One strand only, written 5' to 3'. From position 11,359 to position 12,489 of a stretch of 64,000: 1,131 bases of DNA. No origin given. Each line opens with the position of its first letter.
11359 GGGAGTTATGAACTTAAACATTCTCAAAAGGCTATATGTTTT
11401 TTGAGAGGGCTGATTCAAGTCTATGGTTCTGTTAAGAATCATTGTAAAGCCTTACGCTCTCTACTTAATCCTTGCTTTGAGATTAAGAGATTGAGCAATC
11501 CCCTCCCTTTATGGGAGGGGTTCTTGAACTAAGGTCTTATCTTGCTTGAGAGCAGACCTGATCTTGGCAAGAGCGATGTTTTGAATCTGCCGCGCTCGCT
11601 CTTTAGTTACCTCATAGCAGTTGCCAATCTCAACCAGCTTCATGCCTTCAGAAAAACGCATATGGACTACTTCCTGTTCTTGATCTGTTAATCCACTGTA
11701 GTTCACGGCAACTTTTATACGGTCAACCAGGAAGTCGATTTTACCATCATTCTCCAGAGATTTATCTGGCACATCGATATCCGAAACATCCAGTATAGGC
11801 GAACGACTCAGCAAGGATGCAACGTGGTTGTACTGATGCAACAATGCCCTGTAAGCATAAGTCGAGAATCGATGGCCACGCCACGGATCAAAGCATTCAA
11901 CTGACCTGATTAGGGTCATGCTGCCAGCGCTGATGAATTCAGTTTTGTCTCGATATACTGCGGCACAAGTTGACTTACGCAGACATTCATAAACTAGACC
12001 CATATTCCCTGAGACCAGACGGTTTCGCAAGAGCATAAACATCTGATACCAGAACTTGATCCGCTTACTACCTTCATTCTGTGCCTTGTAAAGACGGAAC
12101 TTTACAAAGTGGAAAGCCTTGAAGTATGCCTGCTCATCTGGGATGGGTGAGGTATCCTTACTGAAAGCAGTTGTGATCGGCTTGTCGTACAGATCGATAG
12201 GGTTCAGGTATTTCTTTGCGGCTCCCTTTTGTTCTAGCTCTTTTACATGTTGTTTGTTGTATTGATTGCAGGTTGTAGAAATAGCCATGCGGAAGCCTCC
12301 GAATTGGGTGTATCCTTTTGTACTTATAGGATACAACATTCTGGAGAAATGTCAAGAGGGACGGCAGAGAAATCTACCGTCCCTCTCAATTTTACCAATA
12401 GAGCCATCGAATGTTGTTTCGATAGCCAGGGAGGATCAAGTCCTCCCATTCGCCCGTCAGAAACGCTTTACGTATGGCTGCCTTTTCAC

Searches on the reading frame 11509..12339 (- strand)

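Call 9: search_protein_families(library=pfam, proteins=[window:11509-12339:-], max_evalue=0.01)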
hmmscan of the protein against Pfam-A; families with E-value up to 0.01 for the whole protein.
window:11509-12339:- (276 aa): 2 families
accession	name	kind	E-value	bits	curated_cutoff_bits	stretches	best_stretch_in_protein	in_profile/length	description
PF04545.22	Sigma70_r4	-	3.3e-12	46.2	24.1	1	216-261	4-49/50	Sigma-70, region 4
PF04542.20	Sigma70_r2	-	1.5e-05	25.2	24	1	131-166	22-57/71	Sigma-70 region 2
